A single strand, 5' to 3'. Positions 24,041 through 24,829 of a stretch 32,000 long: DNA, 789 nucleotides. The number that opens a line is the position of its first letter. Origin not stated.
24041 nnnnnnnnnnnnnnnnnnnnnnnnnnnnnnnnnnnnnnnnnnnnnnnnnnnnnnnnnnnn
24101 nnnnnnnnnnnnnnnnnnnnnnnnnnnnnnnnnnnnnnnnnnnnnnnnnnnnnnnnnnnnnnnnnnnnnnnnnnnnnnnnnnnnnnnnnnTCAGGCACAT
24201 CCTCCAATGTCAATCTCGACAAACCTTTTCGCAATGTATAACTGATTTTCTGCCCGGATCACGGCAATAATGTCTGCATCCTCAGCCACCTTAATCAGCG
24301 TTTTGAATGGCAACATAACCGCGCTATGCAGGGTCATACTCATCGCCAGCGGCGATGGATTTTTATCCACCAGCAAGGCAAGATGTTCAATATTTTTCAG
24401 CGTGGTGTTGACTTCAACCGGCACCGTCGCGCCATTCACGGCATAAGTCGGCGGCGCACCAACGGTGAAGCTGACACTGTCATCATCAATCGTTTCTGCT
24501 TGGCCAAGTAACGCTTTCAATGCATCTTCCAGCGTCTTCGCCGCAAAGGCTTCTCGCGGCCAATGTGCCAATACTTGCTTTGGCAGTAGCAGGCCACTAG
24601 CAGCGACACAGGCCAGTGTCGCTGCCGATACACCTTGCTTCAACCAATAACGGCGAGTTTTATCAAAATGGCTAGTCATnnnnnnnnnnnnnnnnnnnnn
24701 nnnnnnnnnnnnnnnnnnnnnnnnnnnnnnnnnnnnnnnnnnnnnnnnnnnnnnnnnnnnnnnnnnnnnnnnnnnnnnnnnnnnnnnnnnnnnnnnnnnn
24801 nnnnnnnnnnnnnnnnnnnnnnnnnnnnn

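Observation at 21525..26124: Five-gene translationally coupled operon: BepA-like protease, SoxY, SoxZ, PAS histidine kinase and LuxR regulator, next to xoxF/pqq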

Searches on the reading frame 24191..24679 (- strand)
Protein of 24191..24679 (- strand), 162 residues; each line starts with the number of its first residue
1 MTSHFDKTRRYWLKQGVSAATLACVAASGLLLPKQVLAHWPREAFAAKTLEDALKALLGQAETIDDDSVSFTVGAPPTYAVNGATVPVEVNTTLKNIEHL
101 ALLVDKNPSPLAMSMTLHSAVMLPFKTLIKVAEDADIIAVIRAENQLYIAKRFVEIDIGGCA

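Call 5: search_protein_families(library=ncbifam, proteins=[window:24191-24679:-], max_evalue=0.001)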
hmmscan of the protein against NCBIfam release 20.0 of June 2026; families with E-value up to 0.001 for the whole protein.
window:24191-24679:- (162 aa): 2 families
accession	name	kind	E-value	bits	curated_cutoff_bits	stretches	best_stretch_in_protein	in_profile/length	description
TIGR04488.1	SoxY_true_GGCGG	equivalog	6.7e-30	104.5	125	1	8-161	1-147/149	thiosulfate oxidation carrier protein SoxY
TIGR04557.1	fuse_rel_SoxYZ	equivalog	7.8e-15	54.8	140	1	55-162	6-115/226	quinoprotein dehydrogenase-associated SoxYZ-like carrier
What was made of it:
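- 24191..24679 (-): soxY: Tat-signal carrier protein ending GGCA (Cys161). TIGR04488 104.5 bits, below the cutoff of 125 (call 5).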

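Call 6: search_protein_families(library=pfam, proteins=[window:24191-24679:-], max_evalue=0.001)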
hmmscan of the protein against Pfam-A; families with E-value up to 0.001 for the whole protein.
window:24191-24679:- (162 aa): 1 family
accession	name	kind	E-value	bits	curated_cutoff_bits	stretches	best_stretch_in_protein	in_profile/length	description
PF13501.12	SoxY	-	8.3e-24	84.4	28.4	1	55-161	2-112/112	Sulfur oxidation protein SoxY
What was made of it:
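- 24191..24679 (-): PF13501 84 bits (call 6).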

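Call 9: find_homologous_proteins(query=window:24191-24679:-, max_evalue=0.00001)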
Query window:24191-24679:- (162 aa): 74 proteins with E <= 0.00001 among 398 candidates.
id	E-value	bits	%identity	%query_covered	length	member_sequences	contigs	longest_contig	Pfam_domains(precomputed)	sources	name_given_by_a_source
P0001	1.6e-99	348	100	100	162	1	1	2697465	PF13501.13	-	-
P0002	5.6e-76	271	75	100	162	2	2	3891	PF13501.13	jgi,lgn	jgi:sulfur-oxidizing protein SoxY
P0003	9.3e-76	271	75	100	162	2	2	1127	PF13501.13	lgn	-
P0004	8.6e-75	268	73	100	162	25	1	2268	PF13501.13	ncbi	-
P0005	1.0e-74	267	73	100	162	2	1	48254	PF13501.13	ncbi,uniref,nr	ncbi:thiosulfate oxidation carrier protein SoxY [Methylophaga sp. OBS3]|uniref:thiosulfate oxidation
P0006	4.9e-73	262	73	100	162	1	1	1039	PF13501.13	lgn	-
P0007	6.0e-73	262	72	100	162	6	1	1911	PF13501.13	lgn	-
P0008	1.5e-70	254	69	100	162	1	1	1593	PF13501.13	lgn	-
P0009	5.0e-66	239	67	100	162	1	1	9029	PF13501.13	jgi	-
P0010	3.4e-65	236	66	100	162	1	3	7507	PF13501.13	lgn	-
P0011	5.5e-65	236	66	100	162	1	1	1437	PF13501.13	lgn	-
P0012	9.2e-65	235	65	100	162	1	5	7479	PF13501.13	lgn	-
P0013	2.1e-64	234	65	100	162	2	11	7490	PF13501.13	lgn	-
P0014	3.6e-64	233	65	98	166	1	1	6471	PF13501.13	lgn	-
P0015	2.5e-63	230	64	100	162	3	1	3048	PF13501.13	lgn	-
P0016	4.4e-61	223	65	100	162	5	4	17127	PF13501.13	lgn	-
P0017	6.4e-61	223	61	100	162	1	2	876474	PF13501.13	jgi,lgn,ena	-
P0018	2.2e-60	221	60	100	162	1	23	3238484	PF13501.13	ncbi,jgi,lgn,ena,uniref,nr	ncbi:thiosulfate oxidation carrier protein SoxY [Methylophaga nitratireducenticrescens]|uniref:Sulfu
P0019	3.1e-60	220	60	100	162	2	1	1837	PF13501.13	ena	-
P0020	4.3e-60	220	60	100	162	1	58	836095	PF13501.13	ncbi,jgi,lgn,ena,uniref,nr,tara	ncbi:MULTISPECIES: thiosulfate oxidation carrier protein SoxY [unclassified Methylophaga]|jgi:sulfur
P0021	5.5e-60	219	64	100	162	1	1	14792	PF13501.13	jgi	-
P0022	8.0e-60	219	64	100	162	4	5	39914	PF13501.13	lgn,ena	-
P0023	8.4e-60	219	60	100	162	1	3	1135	PF13501.13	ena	-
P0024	1.1e-59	218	63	100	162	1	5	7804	PF13501.13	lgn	-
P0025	1.5e-59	218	65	100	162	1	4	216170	PF13501.13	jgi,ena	-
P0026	2.6e-59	217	64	100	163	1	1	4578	PF13501.13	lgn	-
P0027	3.0e-59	217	59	100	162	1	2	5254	PF13501.13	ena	-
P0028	4.4e-59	217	63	100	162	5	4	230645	PF13501.13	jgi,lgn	-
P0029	5.3e-59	216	65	100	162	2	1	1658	PF13501.13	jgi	-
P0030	5.8e-59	216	59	100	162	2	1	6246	PF13501.13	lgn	-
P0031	5.9e-59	216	60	100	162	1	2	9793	PF13501.13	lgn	-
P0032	1.1e-58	215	62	100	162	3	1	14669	PF13501.13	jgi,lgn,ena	-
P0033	1.1e-58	215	58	100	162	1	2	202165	PF13501.13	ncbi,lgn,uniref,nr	ncbi:transcriptional initiation protein Tat [Methylophaga sp. SB9B]|uniref:thiosulfate oxidation car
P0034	2.4e-58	214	62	99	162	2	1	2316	PF13501.13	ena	-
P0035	3.0e-58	214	57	100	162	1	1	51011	PF13501.13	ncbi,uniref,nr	ncbi:thiosulfate oxidation carrier protein SoxY [Methylophaga muralis]|uniref:Sulfur oxidation prote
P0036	3.9e-58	214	64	100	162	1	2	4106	PF13501.13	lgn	-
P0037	4.8e-58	213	62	100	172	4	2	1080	PF13501.13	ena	-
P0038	5.1e-58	213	58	100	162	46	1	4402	PF13501.13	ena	-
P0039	5.2e-58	213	62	100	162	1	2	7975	PF13501.13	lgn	-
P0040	5.7e-58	213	58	100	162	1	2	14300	PF13501.13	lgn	-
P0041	6.7e-58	213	61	99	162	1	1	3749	PF13501.13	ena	-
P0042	7.4e-58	213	59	100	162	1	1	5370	PF13501.13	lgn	-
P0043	7.8e-58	213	62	100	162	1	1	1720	PF13501.13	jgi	jgi:sulfur-oxidizing protein SoxY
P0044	8.7e-58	212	62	100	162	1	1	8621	PF13501.13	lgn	-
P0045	1.2e-57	212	62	100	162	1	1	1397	PF13501.13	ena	-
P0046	1.8e-57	211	62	100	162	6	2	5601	PF13501.13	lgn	-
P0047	4.2e-57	210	62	100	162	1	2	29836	PF13501.13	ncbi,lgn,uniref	ncbi:thiosulfate oxidation carrier protein SoxY [Methylophaga sp.]|uniref:thiosulfate oxidation carr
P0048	5.5e-57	210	57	100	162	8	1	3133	PF13501.13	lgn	-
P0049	6.7e-57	209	60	100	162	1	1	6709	PF13501.13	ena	-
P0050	9.2e-57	209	59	100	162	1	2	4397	PF13501.13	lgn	-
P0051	1.1e-56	209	57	100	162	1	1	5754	PF13501.13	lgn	-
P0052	1.1e-56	209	61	100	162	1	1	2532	PF13501.13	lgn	-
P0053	1.4e-56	208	57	100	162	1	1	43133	PF13501.13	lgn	-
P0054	2.5e-56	208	60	100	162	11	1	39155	PF13501.13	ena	-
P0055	3.9e-56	207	57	100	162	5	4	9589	PF13501.13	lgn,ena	-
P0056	8.3e-56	206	60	100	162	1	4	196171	PF13501.13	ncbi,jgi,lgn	ncbi:MAG: sulfur-oxidizing protein SoxY [Methylophagaceae bacterium]|jgi:sulfur-oxidizing protein So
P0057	2.1e-55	205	60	100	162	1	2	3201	PF13501.13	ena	-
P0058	3.2e-55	204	57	100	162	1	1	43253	PF13501.13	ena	-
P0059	5.3e-55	203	60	100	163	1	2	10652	PF13501.13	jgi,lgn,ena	-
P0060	2.1e-54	201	58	100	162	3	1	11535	PF13501.13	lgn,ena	-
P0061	4.0e-54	200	60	96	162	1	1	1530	PF13501.13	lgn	-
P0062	7.3e-53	196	60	99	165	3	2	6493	PF13501.13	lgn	-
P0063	1.7e-52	195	57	99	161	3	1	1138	PF13501.13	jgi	jgi:sulfur-oxidizing protein SoxY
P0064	1.0e-51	193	56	100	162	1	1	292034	PF13501.13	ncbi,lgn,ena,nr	ncbi:MAG: transcriptional initiation protein Tat [Gammaproteobacteria bacterium]|nr:MAG: transcripti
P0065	1.1e-51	193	57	100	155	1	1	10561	PF13501.13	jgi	-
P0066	1.3e-48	183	54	97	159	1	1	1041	PF13501.13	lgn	-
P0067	6.4e-44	167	53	97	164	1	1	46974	PF13501.13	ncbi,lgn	-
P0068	1.0e-41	160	51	98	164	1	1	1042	PF13501.13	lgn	-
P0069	1.2e-41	160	50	99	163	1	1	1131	PF13501.13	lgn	-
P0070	2.5e-41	159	49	99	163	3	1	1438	PF13501.13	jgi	jgi:sulfur-oxidizing protein SoxY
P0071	2.0e-38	150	49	96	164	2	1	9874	PF13501.13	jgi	-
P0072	2.1e-38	149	50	99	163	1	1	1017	PF13501.13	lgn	-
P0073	4.9e-27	113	41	98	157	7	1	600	PF13501.13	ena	-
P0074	4.7e-24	103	41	98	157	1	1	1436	PF13501.13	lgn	-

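Call 10: find_encoding_contigs(protein=P0018, flank=10000, max_places=2)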
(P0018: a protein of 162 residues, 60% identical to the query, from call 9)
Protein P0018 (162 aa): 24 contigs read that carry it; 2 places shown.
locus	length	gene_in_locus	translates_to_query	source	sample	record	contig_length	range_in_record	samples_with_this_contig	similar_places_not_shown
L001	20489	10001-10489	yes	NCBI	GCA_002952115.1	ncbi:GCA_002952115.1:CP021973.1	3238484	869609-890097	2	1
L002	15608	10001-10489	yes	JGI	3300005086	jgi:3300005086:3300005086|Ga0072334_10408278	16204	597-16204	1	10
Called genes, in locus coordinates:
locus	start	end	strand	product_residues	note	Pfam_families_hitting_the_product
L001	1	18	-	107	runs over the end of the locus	PF09919:DUF2149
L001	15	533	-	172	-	-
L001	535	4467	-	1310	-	PF02514:CobN-Mg_chel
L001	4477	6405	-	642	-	PF07715:Plug, PF13609:Porin_4 (weak), PF00593:TonB_dep_Rec_b-barrel, PF14905:OMP_b-brl_3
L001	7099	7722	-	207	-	PF04367:DUF502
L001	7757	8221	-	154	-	PF02635:DsrE (weak), PF13686:DrsE_2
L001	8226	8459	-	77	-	PF01206:TusA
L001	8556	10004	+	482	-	PF01435:Peptidase_M48, PF12895:ANAPC3 (faint), PF13432:TPR_16 (weak), PF14559:TPR_19 (faint), PF13428:TPR_14 (faint)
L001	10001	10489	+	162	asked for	PF13501:SoxY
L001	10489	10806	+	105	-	PF08770:SoxZ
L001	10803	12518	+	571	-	PF00672:HAMP (faint), PF00989:PAS, PF08448:PAS_4, PF13426:PAS_9, PF07730:HisKA_3, PF02518:HATPase_c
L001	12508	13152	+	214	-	PF00072:Response_reg, PF00196:GerE, PF08281:Sigma70_r4_2 (weak)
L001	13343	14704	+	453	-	PF07730:HisKA_3, PF02518:HATPase_c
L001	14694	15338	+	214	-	PF00072:Response_reg, PF00196:GerE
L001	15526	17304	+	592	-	PF01011:PQQ, PF13360:PQQ_2, PF13570:Beta-prop_ACSF4 (weak), PF01011:PQQ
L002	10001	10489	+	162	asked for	PF13501:SoxY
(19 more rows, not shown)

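Call 11: find_encoding_contigs(protein=P0064, flank=10000, max_places=2)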
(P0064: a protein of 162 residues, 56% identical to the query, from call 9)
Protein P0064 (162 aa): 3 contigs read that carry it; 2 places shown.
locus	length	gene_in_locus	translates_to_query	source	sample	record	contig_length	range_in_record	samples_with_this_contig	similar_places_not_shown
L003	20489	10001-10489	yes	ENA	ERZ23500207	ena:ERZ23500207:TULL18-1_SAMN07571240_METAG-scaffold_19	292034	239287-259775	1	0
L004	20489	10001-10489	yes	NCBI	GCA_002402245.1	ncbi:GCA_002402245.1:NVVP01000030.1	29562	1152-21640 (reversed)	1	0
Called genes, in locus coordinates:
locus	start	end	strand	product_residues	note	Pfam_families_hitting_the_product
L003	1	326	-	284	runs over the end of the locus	-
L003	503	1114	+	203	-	-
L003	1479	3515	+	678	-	-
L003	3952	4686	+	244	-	-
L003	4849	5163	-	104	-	PF01638:HxlR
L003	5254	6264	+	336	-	PF08240:ADH_N, PF00107:ADH_zinc_N, PF13602:ADH_zinc_N_2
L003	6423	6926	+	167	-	PF22381:Staph_reg_Sar_Rot (faint), PF12802:MarR_2, PF01047:MarR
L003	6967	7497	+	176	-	PF14534:DUF4440, PF12680:SnoaL_2 (faint)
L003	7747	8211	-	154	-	PF02635:DsrE (weak), PF13686:DrsE_2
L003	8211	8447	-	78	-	PF01206:TusA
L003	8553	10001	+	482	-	PF01435:Peptidase_M48, PF14559:TPR_19 (faint), PF13428:TPR_14 (faint), PF13432:TPR_16 (weak)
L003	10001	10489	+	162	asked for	PF13501:SoxY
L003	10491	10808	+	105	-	PF08770:SoxZ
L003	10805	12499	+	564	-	PF00672:HAMP (faint), PF00989:PAS, PF08448:PAS_4, PF13188:PAS_8 (weak), PF13426:PAS_9, PF07730:HisKA_3, PF02518:HATPase_c, PF13589:HATPase_c_3 (weak)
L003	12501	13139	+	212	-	PF00072:Response_reg, PF08281:Sigma70_r4_2 (faint), PF00196:GerE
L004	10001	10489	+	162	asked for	PF13501:SoxY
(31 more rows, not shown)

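Call 12: find_encoding_contigs(protein=P0067, flank=10000, max_places=2)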
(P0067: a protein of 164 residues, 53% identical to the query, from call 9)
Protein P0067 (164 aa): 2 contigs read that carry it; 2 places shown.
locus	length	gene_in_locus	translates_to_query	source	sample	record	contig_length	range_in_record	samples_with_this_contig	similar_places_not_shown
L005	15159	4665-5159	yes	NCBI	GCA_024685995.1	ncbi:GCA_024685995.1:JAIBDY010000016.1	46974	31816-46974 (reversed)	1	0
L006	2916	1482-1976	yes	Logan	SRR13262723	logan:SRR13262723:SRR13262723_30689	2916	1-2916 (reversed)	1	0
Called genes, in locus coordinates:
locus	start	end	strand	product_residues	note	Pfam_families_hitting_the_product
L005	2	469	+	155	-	?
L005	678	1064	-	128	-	PF03797:Autotransporter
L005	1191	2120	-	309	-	-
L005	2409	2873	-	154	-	PF02635:DsrE, PF13686:DrsE_2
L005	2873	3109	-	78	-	PF01206:TusA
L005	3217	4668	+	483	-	PF01435:Peptidase_M48, PF04733:Coatomer_E, PF13424:TPR_12 (faint), PF12895:ANAPC3 (faint), PF14559:TPR_19 (faint), PF07719:TPR_2 (faint), PF13428:TPR_14 (faint), PF13432:TPR_16 (faint)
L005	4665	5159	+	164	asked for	PF13501:SoxY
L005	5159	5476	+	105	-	PF08770:SoxZ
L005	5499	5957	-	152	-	PF01625:PMSR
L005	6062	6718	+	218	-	PF01135:PCMT, PF00398:RrnaAD (weak), PF13489:Methyltransf_23 (weak), PF13649:Methyltransf_25, PF13847:Methyltransf_31, PF08241:Methyltransf_11 (weak)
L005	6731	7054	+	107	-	PF00581:Rhodanese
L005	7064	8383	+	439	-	PF02321:OEP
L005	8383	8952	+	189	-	PF00857:Isochorismatase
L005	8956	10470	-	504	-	PF02310:B12-binding, PF04055:Radical_SAM, PF13311:DUF4080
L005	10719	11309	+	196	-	PF13505:OMP_b-brl, PF01389:OmpA_membrane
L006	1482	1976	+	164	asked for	PF13501:SoxY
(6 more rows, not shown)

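Call 15: find_related_loci(query=A1, collection=genome_contigs, flank=10000)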
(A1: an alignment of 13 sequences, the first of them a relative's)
Query A1 (162 aa) in genome_contigs; peptide patterns used: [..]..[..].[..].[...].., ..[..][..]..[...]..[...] (x = any residue, [..] = any of these).
433 stretches matched a pattern; 354 encode a relative of the query (tblastn E <= 1e-3); the best 80 are kept; 80 distinct loci.
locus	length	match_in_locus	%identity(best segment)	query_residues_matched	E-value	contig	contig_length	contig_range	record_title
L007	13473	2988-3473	75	1-162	2e-83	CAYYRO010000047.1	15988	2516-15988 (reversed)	MAG TPA_asm: uncultured Methylophaga sp. isolate SRP304980_co1_193 genome assembly, contig: NODE_1969_length_15988_cov_7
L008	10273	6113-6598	75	1-162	4e-83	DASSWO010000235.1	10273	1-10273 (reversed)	MAG TPA_asm: Methylophaga sp. isolate SMAG_U625 k141_701556, whole genome shotgun sequence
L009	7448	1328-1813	74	1-162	1e-82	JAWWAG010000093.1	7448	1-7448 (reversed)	MAG: Methylophaga sp. isolate HN14.bin.50 k141_1438364_length_7448_cov_35.1670, whole genome shotgun sequence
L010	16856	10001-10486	73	1-162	2e-82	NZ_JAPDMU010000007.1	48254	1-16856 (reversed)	Methylophaga sp. OBS3 NODE_34_length_48254_cov_12.069026, whole genome shotgun sequence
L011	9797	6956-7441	74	1-162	2e-82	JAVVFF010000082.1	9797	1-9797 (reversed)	MAG: Methylophaga sp. isolate TamC13-40 NODE_5891_length_9797_cov_5.150482, whole genome shotgun sequence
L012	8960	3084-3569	72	1-162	5e-82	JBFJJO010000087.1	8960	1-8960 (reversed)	MAG: Methylophaga sp. isolate Mix_sand17.2022.03.D.25 k141_2033856_length_8960_cov_12.4391, whole genome shotgun sequenc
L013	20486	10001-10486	72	1-162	8e-82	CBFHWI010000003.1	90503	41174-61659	MAG: Methylophaga sp. isolate Co_bin_337_strict genome assembly, contig: Co_bin_337_strict_c3, whole genome shotgun sequ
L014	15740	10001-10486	71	1-162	1e-80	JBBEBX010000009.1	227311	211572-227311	MAG: Methylophaga sp. isolate LejiaF_48_60 Lejia_F_77_length_227311_cov_37, whole genome shotgun sequence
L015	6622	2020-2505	60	1-162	2e-68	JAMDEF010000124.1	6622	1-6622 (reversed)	MAG: Gammaproteobacteria bacterium isolate FK_Sedi_B_Bin.109 NODE_50955_length_6622_cov_2.43156, whole genome shotgun se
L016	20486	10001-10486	60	1-162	3e-68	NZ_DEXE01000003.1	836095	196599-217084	MAG: Methylophaga sp. UBA3192 UBA3192_contig_471, whole genome shotgun sequence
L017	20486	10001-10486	64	1-162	4e-68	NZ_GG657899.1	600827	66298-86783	Methylophaga thiooxydans DMS010 scf_1104571000284, whole genome shotgun sequence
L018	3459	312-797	62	1-162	2e-67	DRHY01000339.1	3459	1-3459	MAG TPA_asm: Methylophaga aminisulfidivorans isolate HyVt-380 HyVt-380_k145_923407, whole genome shotgun sequence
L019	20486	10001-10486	61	1-162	2e-67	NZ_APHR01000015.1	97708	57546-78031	Methylophaga lonarensis MPL Contig15, whole genome shotgun sequence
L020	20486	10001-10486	59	1-162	6e-67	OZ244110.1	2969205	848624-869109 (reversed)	MAG: uncultured Methylophaga sp. isolate dd8ea3c6-6770-4c3f-8512-56ebd133af12 genome assembly, chromosome: 1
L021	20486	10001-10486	62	1-162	9e-67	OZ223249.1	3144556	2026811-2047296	MAG: uncultured Methylophaga sp. isolate be6ea3e9-5828-4cc7-a1a6-125cee3a2ac1 genome assembly, chromosome: 1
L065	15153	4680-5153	53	5-161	2e-51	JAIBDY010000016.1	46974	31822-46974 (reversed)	MAG: Piscirickettsiaceae bacterium isolate bin.8 k141_1812118_length_46974_cov_13.9944, whole genome shotgun sequence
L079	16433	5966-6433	36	4-162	6e-33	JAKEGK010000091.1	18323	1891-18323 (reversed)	MAG: Gammaproteobacteria bacterium isolate PMV_4.23 PMV_4.23.k101_732992, whole genome shotgun sequence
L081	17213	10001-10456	39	9-162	7e-33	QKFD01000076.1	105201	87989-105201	MAG: Chromatiales bacterium isolate SZUA-493 scaffold_222, whole genome shotgun sequence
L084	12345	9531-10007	37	1-162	1e-31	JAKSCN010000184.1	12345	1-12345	MAG: Chromatiales bacterium isolate MAG.291 k141_6105200, whole genome shotgun sequence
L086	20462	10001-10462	39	6-162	1e-31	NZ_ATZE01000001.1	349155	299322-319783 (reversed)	Sedimenticola selenatireducens DSM 17993 A3GODRAFT_scaffold_0.1_C, whole genome shotgun sequence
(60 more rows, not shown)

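Call 29: search_protein_families(library=pfam, proteins=[L086:5079-5741:+, L086:6438-7127:-, L086:7093-7821:+, L086:7972-9534:+, L086:11030-11971:-, L086:11968-13809:-, L086:13924-14961:+, L079:5534-5926:+, L079:6838-7713:+, L079:8242-9978:+], max_evalue=0.00001)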
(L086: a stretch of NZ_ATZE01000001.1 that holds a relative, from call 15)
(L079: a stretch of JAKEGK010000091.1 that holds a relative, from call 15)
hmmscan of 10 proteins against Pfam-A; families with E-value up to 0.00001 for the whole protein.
L086:5079-5741:+ (220 aa): 1 family
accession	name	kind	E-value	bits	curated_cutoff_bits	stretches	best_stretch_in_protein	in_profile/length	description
PF09559.15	Cas6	-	1.4e-57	195.2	26.7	1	20-218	1-190/191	Cas6 Crispr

L086:6438-7127:- (229 aa): 1 family
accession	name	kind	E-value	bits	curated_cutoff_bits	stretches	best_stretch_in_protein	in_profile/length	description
PF02663.19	FmdE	-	5.5e-06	26.9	22.9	0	69-213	3-124/133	FmdE, Molybdenum formylmethanofuran dehydrogenase operon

L086:7093-7821:+ (242 aa): 0 families

L086:7972-9534:+ (520 aa): 3 families
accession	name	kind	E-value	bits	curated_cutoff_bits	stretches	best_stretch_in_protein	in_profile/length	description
PF01435.24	Peptidase_M48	-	7.8e-34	117.6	20.3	1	101-290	3-183/186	Peptidase family M48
PF14559.12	TPR_19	-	1.2e-11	45.2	25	1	390-452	5-67/68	Tetratricopeptide repeat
PF13428.12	TPR_14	-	3.2e-09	37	23.5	0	414-453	5-44/44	Tetratricopeptide repeat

L086:11030-11971:- (313 aa): 0 families

L086:11968-13809:- (613 aa): 4 families
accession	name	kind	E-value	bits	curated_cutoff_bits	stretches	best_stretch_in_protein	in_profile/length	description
PF00092.34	VWA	-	5e-09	37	23.8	1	39-212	4-170/174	von Willebrand factor type A domain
PF13768.12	VWA_3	-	1.6e-07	31.9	27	1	39-202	5-154/155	von Willebrand factor type A domain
PF13519.12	VWA_2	-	2e-06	28.8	27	1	39-143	3-106/107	von Willebrand factor type A domain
PF23560.1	GBD_Hemicentin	-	2.1e-06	28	27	0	229-301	14-86/100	Hemicentin galactose-binding domain-like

L086:13924-14961:+ (345 aa): 0 families

L079:5534-5926:+ (130 aa): 2 families
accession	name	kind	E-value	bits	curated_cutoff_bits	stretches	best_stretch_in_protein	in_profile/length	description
PF13442.11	Cytochrome_CBB3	-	4.9e-09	36.8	27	1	55-127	12-68/68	Cytochrome C oxidase, cbb3-type, subunit III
PF00034.26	Cytochrom_C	-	2.6e-08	35.5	21.3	1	44-130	2-89/90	Cytochrome c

L079:6838-7713:+ (291 aa): 1 family
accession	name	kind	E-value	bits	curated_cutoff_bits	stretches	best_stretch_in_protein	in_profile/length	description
PF21342.2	SoxA-TsdA_cyt-c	-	2.6e-23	82.3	27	2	91-171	1-86/88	SoxA/TsdA, cytochrome c domain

L079:8242-9978:+ (578 aa): 1 family
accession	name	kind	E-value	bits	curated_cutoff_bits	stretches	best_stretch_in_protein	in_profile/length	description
PF02872.23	5_nucleotid_C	-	7.4e-17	62.3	23.6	1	404-540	22-152/158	5'-nucleotidase, C-terminal domain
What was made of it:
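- Closest known: Canonical SoxYZ carrier of the Sox thiosulfate-oxidising system. Same: The pair probably descends from a real soxXYZAB operon (call 29).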
